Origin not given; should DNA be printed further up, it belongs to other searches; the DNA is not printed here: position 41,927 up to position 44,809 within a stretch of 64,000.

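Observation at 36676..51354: Ten co-directional, tightly packed genes fuse a PhnR-PhnA-PhnY phosphonate operon to a DMGDH-like/formate-dehydrogenase C1 module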

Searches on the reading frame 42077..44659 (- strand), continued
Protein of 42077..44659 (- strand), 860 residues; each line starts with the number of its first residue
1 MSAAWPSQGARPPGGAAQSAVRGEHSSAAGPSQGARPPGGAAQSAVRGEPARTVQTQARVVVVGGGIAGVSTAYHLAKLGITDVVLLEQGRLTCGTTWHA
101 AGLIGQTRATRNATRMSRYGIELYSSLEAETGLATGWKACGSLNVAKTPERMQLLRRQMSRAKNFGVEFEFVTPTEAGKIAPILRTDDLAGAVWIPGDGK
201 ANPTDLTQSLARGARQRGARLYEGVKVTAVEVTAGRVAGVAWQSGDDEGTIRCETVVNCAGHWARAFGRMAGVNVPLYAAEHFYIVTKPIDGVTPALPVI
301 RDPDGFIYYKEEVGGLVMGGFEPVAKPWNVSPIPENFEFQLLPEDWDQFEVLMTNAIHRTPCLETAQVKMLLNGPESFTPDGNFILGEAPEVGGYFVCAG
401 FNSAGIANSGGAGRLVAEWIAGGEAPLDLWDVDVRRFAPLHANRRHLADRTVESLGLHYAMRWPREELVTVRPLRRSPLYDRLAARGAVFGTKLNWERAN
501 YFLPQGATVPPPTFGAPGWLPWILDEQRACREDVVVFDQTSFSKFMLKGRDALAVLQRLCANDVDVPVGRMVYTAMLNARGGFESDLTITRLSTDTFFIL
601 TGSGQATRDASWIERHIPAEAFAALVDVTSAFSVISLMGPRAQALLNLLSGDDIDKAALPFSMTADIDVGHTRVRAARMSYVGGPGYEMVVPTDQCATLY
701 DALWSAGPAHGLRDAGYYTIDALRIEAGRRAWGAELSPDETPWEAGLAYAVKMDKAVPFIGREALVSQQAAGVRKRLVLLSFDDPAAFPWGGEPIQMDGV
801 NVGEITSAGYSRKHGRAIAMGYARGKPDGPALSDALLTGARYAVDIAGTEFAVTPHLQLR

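Call 65: search_solved_structures(query=window:42077-44509:-, max_evalue=1e-90, show_alignments=4)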
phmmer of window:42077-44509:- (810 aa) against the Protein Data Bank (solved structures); distinct sequences matched with E-value up to 1e-90: 5.
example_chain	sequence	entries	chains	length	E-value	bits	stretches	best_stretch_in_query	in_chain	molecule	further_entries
5l46_A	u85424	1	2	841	7.7e-139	467.4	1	6-773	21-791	Dimethylglycine dehydrogenase, mitochondrial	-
4p9s_A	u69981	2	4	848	2.6e-137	462.4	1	7-774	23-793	Dimethylglycine dehydrogenase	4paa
4pab_A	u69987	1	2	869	2.6e-137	462.4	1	7-774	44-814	Dimethylglycine dehydrogenase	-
1pj5_A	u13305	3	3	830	6.3e-99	335.4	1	7-776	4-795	N,N-dimethylglycine oxidase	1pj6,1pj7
3gsi_A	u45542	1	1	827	1.6e-97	330.8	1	9-776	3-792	N,N-dimethylglycine oxidase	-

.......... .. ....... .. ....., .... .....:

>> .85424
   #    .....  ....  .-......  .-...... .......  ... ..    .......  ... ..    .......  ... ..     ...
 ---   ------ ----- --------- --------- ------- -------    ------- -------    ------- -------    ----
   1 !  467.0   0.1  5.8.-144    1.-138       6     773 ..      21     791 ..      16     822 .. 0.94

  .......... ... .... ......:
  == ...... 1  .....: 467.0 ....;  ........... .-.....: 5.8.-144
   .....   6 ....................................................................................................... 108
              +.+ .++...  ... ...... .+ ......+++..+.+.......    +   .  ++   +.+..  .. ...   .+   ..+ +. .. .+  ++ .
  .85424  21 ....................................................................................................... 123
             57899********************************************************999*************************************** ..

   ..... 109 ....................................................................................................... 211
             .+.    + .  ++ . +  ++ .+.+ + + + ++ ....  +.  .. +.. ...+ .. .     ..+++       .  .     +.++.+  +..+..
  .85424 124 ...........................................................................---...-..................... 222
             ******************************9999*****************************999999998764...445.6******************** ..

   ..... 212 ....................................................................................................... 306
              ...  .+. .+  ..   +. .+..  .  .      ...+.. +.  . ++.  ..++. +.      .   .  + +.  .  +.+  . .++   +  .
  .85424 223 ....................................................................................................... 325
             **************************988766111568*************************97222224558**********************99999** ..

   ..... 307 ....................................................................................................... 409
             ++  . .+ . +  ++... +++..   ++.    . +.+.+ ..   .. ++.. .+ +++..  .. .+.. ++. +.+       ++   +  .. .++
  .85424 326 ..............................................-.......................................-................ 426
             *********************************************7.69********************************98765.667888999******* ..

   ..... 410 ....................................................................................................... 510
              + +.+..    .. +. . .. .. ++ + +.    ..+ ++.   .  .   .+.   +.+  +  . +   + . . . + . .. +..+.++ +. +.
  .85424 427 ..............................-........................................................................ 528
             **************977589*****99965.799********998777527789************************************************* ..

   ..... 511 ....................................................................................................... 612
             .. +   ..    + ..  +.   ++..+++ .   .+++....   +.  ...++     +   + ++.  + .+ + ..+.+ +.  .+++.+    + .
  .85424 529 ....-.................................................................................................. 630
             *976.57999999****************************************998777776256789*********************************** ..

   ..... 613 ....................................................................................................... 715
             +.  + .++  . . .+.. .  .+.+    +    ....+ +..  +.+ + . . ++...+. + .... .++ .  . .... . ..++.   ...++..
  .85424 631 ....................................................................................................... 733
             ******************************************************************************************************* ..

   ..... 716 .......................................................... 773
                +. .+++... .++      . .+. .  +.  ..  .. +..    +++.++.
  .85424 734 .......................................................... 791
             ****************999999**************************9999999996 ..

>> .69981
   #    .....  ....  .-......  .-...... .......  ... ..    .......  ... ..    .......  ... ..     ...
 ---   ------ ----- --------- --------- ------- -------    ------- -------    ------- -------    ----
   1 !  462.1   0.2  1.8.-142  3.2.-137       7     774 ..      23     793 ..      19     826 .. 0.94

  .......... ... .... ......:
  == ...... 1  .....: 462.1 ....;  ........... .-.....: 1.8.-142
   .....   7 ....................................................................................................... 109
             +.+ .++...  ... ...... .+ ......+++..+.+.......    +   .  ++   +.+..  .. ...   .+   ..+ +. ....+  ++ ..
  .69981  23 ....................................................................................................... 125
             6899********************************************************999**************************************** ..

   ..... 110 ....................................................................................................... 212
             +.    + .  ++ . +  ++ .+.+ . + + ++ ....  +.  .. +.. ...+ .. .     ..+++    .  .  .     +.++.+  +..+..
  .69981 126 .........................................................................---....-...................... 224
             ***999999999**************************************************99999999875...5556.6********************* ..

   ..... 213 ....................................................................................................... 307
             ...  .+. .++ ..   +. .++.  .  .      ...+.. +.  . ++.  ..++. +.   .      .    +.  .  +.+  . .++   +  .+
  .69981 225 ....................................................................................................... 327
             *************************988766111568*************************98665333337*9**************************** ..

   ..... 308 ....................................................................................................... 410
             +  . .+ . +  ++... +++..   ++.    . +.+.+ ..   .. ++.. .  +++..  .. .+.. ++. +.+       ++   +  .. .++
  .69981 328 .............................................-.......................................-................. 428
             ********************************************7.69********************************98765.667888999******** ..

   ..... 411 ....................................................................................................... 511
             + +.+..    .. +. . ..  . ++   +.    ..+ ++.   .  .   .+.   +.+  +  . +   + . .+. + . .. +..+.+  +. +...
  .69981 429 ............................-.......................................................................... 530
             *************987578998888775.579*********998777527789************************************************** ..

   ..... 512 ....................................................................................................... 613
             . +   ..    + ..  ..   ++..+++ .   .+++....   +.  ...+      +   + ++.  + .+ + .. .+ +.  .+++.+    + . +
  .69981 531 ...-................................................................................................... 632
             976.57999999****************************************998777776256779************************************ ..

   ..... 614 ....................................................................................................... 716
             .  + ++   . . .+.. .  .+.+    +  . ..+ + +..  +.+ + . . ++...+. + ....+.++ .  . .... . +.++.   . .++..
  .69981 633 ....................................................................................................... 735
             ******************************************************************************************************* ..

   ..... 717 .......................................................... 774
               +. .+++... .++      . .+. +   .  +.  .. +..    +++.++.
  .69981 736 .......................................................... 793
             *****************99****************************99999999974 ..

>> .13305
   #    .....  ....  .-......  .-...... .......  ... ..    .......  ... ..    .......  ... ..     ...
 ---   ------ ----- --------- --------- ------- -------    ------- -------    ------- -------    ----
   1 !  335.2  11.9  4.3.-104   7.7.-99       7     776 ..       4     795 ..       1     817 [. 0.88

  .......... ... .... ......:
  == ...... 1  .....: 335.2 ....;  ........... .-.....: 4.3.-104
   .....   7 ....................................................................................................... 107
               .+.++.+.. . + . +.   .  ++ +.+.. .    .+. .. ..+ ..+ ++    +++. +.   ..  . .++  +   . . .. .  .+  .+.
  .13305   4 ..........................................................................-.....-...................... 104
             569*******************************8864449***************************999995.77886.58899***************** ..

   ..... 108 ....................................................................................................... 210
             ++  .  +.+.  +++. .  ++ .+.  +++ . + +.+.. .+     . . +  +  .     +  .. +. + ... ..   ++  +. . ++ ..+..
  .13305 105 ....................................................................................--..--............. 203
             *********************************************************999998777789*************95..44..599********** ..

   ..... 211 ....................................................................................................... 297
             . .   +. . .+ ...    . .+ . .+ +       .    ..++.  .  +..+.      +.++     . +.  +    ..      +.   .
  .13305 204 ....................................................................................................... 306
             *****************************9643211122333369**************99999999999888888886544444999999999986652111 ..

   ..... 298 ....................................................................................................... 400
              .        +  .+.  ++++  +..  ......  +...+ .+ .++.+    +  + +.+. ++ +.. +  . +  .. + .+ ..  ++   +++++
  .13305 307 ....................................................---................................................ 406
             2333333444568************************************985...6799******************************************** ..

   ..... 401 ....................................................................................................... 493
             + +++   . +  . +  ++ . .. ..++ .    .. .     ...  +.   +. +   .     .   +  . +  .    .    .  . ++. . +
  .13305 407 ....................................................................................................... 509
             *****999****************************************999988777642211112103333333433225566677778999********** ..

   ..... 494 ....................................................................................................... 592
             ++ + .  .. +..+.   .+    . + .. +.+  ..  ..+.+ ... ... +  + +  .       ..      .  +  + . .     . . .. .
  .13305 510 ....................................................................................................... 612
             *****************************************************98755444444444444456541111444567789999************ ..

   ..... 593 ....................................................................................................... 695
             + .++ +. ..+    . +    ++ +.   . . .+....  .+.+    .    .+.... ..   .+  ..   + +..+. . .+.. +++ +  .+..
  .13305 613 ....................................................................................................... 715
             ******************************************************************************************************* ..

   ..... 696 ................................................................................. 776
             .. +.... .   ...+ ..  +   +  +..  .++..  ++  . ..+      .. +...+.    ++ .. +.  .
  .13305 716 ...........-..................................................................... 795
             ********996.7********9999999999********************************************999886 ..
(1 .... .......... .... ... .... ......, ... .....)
